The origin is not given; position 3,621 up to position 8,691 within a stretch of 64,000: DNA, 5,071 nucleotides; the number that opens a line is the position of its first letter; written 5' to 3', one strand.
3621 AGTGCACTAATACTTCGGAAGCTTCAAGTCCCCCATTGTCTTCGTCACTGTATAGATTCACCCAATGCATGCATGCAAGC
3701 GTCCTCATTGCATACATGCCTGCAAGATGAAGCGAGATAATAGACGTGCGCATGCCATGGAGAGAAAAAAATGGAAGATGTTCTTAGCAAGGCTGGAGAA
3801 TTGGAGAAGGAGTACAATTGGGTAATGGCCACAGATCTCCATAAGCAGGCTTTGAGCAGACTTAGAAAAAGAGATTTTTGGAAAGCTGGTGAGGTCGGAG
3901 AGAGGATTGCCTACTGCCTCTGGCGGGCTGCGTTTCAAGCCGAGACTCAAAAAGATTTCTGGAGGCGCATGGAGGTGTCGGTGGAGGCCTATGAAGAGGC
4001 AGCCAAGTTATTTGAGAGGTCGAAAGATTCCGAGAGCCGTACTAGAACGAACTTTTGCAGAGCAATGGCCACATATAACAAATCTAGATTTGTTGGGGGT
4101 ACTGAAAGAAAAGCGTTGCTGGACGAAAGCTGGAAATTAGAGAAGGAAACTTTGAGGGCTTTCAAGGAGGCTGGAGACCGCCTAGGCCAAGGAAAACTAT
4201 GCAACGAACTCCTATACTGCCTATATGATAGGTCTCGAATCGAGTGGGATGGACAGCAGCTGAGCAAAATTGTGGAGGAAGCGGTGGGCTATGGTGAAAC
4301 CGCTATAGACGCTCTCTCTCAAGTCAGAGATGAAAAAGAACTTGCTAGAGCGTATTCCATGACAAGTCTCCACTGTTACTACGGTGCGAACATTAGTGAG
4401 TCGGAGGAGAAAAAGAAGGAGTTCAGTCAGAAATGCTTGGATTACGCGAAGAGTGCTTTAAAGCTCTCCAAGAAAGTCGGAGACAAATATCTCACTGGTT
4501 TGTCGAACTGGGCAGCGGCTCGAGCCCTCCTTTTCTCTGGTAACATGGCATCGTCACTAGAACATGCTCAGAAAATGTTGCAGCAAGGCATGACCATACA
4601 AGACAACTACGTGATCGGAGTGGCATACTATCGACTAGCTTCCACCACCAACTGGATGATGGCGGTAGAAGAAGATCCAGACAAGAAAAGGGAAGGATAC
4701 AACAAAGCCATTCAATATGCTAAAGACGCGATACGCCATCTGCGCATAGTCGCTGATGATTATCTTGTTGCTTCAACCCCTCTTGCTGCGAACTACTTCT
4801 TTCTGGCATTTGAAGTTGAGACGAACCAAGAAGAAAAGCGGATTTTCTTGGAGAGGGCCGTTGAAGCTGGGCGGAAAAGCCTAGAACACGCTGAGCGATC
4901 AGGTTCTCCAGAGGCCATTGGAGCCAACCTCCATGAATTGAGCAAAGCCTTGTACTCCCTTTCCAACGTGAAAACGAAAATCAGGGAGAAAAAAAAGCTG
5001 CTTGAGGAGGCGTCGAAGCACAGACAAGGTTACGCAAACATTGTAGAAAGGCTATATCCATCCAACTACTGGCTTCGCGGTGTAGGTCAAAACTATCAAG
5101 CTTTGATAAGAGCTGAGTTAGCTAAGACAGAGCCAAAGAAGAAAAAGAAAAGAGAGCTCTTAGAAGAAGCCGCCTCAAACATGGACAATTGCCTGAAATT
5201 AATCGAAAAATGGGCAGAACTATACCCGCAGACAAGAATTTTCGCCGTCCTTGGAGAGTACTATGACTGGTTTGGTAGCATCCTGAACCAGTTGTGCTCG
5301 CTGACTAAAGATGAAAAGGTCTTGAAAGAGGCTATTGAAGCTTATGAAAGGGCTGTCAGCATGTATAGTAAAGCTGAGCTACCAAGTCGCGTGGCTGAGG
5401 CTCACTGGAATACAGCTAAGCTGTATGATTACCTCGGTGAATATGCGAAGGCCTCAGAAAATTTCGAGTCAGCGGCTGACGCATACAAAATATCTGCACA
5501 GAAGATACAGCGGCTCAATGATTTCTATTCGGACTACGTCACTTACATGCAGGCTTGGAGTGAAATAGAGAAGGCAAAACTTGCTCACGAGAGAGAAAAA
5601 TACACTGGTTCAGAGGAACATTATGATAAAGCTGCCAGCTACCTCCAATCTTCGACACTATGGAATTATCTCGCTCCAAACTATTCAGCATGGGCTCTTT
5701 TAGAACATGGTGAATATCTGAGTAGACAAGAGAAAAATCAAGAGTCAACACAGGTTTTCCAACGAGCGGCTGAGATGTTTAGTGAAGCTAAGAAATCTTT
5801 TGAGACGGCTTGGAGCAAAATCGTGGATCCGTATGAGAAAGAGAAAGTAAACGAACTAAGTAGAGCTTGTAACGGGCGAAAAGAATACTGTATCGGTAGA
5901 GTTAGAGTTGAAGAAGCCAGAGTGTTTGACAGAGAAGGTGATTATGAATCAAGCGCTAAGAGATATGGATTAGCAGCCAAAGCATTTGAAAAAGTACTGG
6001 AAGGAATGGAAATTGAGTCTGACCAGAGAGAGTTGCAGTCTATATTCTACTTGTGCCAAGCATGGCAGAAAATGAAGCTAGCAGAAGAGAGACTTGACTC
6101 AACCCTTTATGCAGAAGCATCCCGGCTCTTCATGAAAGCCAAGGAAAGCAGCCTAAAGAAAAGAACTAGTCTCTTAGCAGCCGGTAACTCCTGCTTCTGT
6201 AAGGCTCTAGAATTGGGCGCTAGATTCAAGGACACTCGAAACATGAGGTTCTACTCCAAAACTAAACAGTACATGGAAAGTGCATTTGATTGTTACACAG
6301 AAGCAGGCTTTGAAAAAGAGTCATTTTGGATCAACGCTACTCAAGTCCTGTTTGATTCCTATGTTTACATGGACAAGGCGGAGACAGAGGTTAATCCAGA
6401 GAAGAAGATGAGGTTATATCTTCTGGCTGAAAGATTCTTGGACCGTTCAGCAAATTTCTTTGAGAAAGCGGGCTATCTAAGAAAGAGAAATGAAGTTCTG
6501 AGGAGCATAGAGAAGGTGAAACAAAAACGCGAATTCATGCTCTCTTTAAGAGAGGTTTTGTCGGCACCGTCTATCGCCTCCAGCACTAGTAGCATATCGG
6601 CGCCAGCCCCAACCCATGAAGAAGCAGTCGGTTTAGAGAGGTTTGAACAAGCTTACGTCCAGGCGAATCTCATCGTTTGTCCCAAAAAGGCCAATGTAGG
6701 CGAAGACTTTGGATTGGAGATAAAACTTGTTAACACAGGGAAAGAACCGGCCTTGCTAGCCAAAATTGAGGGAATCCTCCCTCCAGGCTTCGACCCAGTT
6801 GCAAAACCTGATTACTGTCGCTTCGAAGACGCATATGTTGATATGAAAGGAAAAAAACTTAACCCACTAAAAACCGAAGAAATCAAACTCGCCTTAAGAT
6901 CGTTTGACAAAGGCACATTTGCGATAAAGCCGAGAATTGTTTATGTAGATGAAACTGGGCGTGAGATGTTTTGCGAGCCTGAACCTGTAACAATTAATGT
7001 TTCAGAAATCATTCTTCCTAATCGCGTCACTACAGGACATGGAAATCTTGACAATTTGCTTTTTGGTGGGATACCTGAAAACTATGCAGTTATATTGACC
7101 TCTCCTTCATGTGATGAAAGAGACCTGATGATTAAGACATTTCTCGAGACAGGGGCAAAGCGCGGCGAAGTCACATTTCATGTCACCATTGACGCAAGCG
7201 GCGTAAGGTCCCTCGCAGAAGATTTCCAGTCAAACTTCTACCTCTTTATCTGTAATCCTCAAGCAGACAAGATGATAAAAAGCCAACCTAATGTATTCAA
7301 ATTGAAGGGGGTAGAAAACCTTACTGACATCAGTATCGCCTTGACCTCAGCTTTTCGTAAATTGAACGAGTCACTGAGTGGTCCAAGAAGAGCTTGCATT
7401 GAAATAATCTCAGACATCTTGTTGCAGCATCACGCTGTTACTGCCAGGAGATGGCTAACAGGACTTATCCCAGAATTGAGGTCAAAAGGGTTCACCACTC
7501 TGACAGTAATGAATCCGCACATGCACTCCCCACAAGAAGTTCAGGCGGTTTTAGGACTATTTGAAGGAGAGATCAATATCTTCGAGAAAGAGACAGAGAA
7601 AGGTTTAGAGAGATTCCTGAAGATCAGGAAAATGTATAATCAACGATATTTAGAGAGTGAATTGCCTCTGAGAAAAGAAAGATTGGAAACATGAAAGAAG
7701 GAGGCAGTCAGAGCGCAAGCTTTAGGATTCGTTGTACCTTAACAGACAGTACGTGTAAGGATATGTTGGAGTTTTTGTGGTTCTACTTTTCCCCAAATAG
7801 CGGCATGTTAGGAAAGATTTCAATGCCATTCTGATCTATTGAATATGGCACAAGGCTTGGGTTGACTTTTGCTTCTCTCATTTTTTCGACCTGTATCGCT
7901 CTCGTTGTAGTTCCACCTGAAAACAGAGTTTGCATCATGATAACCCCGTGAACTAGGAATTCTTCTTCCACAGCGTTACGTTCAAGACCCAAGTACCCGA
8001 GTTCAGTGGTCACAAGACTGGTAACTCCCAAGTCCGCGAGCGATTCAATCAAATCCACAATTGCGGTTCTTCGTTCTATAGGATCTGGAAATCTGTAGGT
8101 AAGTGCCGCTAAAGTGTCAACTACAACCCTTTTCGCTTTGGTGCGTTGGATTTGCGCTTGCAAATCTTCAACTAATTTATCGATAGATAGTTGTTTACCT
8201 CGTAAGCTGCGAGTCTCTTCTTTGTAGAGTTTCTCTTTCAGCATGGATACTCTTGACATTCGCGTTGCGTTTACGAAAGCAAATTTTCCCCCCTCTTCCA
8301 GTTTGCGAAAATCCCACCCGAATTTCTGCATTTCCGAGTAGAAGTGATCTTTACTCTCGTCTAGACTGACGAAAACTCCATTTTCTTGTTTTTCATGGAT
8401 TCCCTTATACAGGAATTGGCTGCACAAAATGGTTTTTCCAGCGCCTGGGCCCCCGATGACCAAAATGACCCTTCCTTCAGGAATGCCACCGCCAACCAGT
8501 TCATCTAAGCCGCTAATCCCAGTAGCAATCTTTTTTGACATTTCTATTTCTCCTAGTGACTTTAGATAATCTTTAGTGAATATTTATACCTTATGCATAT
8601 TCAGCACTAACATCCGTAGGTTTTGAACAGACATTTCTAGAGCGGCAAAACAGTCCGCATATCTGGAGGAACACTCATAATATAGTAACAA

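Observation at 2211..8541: Intact KaiC-like ATPase clustered with two P-loop-less KaiC paralogs (wHTH-fused and TPR-fused): candidate archaeal signalling or switch module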

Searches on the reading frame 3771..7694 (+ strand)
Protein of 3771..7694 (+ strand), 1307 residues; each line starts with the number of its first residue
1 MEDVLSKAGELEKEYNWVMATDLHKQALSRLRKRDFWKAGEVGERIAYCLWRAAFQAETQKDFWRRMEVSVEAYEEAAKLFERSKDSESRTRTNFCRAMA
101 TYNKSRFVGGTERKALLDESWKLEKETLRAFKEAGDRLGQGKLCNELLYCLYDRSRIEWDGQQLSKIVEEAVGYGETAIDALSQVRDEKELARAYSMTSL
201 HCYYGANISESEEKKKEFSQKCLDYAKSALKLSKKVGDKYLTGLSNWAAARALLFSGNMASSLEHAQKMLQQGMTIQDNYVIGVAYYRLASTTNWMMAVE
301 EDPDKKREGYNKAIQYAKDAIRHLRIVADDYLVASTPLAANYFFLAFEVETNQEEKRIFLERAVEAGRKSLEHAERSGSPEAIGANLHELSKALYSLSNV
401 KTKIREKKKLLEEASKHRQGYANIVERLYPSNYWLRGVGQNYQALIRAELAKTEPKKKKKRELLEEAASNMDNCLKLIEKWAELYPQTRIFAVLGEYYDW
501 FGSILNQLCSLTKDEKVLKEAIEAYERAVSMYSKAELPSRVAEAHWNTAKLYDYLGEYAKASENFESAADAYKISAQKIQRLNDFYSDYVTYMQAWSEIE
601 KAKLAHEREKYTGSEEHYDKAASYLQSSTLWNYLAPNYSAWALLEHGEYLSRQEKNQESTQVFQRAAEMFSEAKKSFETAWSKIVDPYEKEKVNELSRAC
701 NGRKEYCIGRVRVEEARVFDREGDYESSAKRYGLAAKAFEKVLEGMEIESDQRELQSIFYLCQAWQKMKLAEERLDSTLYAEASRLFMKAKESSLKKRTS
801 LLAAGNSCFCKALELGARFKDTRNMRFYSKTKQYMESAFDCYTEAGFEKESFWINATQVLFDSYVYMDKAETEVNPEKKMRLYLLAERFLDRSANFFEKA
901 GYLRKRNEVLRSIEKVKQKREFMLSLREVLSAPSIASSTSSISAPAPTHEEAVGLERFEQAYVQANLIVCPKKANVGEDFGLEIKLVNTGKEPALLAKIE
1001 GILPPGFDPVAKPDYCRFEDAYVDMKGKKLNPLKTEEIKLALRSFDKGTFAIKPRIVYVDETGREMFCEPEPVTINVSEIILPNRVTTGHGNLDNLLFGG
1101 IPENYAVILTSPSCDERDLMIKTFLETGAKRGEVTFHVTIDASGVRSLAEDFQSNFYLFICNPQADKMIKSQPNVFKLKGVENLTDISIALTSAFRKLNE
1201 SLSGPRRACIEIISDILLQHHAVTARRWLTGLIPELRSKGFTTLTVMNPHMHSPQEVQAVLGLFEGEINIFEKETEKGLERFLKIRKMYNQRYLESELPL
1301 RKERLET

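Call 3: search_protein_families(library=pfam, proteins=[window:3771-7694:+], max_evalue=0.1)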
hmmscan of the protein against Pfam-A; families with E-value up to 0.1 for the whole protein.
window:3771-7694:+ (1307 aa): 4 families
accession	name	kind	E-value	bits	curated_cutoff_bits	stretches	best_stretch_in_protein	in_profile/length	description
PF13424.12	TPR_12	-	7.4e-12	45.7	30.1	1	504-573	5-76/77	Tetratricopeptide repeat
PF06745.19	ATPase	-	3.4e-11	43.4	26.6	1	1086-1292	1-209/231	KaiC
PF02877.19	PARP_reg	-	0.0088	16.6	26.8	0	868-941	52-124/135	Poly(ADP-ribose) polymerase, regulatory domain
PF14938.12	SNAP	-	0.073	13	25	0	518-698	90-255/282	Soluble NSF attachment protein, SNAP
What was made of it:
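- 3771..7694 (+): g2: TPR-like solenoid (aa 1 to ~960), DUF11-like beta-sandwich (aa ~963-1078, nt 6657-7004) and P-loop-less KaiC domain (aa 1086-1292, nt 7026-7646). Its position here is a lineage-specific insertion. Pfam TPR_12 45.7 bits and KaiC 43.4 bits (call 3).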

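Call 4: search_protein_families(library=ncbifam, proteins=[window:3771-7694:+], max_evalue=0.1)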
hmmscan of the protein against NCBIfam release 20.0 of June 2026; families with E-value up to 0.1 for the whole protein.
window:3771-7694:+ (1307 aa): 4 families
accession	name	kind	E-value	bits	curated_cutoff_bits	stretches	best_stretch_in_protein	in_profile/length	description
TIGR03881.1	KaiC_arch_4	hypoth_equivalog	1.5e-05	24.8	247.8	1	1085-1289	2-207/231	KaiC domain-containing protein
TIGR03877.1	thermo_KaiC_1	hypoth_equivalog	7.2e-05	22.4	307.25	1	1084-1145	2-63/238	KaiC domain-containing protein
NF010673.0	PRK14070.1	equivalog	0.069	13.2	119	0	511-535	17-41/75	exodeoxyribonuclease VII small subunit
NF006799.0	PRK09302.1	equivalog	0.087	11.4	408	0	1084-1245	253-404/515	circadian clock protein KaiC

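Call 47: search_protein_families(library=padloc, proteins=[window:3771-7694:+], max_evalue=0.01)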
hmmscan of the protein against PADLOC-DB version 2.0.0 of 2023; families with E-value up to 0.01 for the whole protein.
window:3771-7694:+ (1307 aa): 0 families

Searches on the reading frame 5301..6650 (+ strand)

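Call 62: search_protein_families(library=pfam, proteins=[window:5301-6650:+], max_evalue=10)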
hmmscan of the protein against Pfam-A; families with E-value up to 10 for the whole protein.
window:5301-6650:+ (450 aa): 12 families
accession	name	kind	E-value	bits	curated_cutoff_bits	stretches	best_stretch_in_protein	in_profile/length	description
PF13424.12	TPR_12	-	3.5e-10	40.4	30.1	3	8-63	19-76/77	Tetratricopeptide repeat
PF14938.12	SNAP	-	0.00094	19.2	25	1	8-128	90-198/282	Soluble NSF attachment protein, SNAP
PF13432.12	TPR_16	-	0.018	16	32.7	1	10-62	15-61/65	Tetratricopeptide repeat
PF02877.19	PARP_reg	-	0.047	14.2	26.8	1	358-431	52-124/135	Poly(ADP-ribose) polymerase, regulatory domain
PF25682.1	Phage_VG64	-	0.11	12.7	27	1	50-121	27-96/127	Mycobacterium phage VG64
PF01476.26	LysM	-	0.3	11.5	20.9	1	59-79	13-33/43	LysM domain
PF00515.34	TPR_1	-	1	9.7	27.8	2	37-58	6-27/34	Tetratricopeptide repeat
PF07719.23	TPR_2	-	1.1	10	27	1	32-60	1-29/34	Tetratricopeptide repeat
PF07870.16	DUF1657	-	4.6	7.7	27.7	1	138-168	16-46/49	Protein of unknown function (DUF1657)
PF04212.24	MIT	-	5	7.7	30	1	203-243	8-45/66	MIT (microtubule interacting and transport) domain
PF23220.1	HAT_Syf1_M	-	5.9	7.1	27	1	38-105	79-146/213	Pre-mRNA-splicing factor SYF1 middle HAT repeat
PF13174.12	TPR_6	-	9.3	7.6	26.3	0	33-62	1-30/33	Tetratricopeptide repeat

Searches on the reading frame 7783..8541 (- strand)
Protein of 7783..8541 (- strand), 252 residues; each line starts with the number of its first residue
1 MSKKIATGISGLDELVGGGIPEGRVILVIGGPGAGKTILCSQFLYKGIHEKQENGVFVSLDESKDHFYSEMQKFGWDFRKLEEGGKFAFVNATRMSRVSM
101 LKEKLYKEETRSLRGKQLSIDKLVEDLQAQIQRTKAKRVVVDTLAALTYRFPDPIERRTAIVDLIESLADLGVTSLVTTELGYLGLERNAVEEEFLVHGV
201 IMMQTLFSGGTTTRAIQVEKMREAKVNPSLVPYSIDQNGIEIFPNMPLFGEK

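Call 3: search_protein_families(library=pfam, proteins=[window:7783-8541:-], max_evalue=0.1)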
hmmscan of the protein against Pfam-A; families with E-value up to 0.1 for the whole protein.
window:7783-8541:- (252 aa): 25 families
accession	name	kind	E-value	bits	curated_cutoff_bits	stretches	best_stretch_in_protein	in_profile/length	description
PF06745.19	ATPase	-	1.6e-62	211.4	26.6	1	6-245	2-229/231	KaiC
PF13481.12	AAA_25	-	7.9e-09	35.9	27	1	8-148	18-156/195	AAA domain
PF03796.21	DnaB_C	-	6.6e-07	29.4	27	1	5-165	2-158/255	DnaB-like helicase C terminal domain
PF00154.27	RecA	-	0.00017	21.6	27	1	4-78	32-104/262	recA bacterial DNA recombination protein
PF13401.12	AAA_22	-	0.00031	21.5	27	1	24-148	6-97/130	AAA domain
PF06414.18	Zeta_toxin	-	0.00052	19.9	22.3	1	25-73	18-66/199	Zeta toxin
PF20720.3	nSTAND3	-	0.00086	19.5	27.2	1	24-67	18-61/155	Novel STAND NTPase 3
PF05625.17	PAXNEB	-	0.00094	18.8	28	1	5-70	19-84/366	PAXNEB protein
PF09848.15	SLFN-g3_helicase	-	0.0015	18.3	24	1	24-63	2-26/354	Schlafen group 3, DNA/RNA helicase domain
PF24883.2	NPHP3_N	-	0.0018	18.9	24.8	1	24-143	23-132/164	Nephrocystin 3, N-terminal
PF13191.12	AAA_16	-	0.0034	18.3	32.6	1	21-136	22-129/167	AAA ATPase domain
PF13479.12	AAA_24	-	0.0099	16.2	27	1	24-147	3-76/195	AAA domain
PF13173.12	AAA_14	-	0.011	16.2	27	1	24-69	3-46/129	AAA domain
PF09807.15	ELP6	-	0.012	15.6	31.6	1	54-138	47-134/252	Elongation complex protein 6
PF13245.12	AAA_19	-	0.023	15.3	25.1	1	23-45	11-33/134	AAA domain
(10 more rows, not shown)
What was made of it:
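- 7783..8541 (-): g3: intact single-domain KaiC ATPase (252 aa), convergent with g1 and g2. It has Walker A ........, Walker B VVVD, catalytic LDES and the KMR finger motif. Pfam KaiC 211 bits (call 3).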

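Call 4: search_protein_families(library=ncbifam, proteins=[window:7783-8541:-], max_evalue=0.1)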
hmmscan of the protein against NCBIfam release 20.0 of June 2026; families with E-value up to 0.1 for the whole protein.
window:7783-8541:- (252 aa): 30 families (the best 25 are shown)
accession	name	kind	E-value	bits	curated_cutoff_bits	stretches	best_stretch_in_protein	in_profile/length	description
NF006799.0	PRK09302.1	equivalog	3.8e-49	167.6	408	1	3-244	11-240/515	circadian clock protein KaiC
TIGR03877.1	thermo_KaiC_1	hypoth_equivalog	2.3e-42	145.1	307.25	1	3-245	2-235/238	KaiC domain-containing protein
TIGR03880.1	KaiC_arch_3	hypoth_equivalog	2.5e-35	122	249.45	2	8-91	1-82/224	KaiC domain-containing protein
TIGR02655.1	circ_KaiC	equivalog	9e-35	120.2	546.25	1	3-244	1-230/484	circadian clock protein KaiC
TIGR03881.1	KaiC_arch_4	hypoth_equivalog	8.8e-31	107.4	247.8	1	4-227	2-212/231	KaiC domain-containing protein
NF052589.1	ArlH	equivalog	1.6e-17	64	215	1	11-242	8-223/229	archaellum protein ArlH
NF004723.0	PRK06067.1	subfamily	4.1e-11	42.9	194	1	5-244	16-237/243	flagellar accessory protein FlaH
NF006320.0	PRK08533.1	equivalog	3.1e-08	33.5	215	1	11-118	12-120/230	flagellar accessory protein FlaH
TIGR00416.1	sms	equivalog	3.2e-07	29.5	403.05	1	3-73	74-143/454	DNA repair protein RadA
NF004629.0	PRK05973.1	equivalog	1.1e-05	24.6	156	1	20-93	61-131/237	DNA helicase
TIGR03600.1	phage_DnaB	exception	1.8e-05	24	498.65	1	5-148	177-318/421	phage replicative helicase, DnaB family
NF006861.0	PRK09361.1-1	equivalog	1.9e-05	24.3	278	1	1-40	1-40/235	DNA repair and recombination protein RadB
TIGR02236.1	recomb_radA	equivalog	5.6e-05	22.6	361.15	1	3-45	76-118/311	DNA repair and recombination protein RadA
TIGR02012.1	tigrfam_recA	equivalog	7.4e-05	22.2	325.3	1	4-70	35-101/321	recombinase RecA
NF003301.0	PRK04301.1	equivalog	0.0001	21.6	259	1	3-46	81-124/316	DNA repair and recombination protein RadA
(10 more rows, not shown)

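Call 47: search_protein_families(library=padloc, proteins=[window:7783-8541:-], max_evalue=0.01)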
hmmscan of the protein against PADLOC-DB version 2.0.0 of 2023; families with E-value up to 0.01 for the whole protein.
window:7783-8541:- (252 aa): 1 family
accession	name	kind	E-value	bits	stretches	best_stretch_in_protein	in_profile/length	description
PDLC04140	mad8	-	7.3e-06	23.7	1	20-147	24-203/314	mads_8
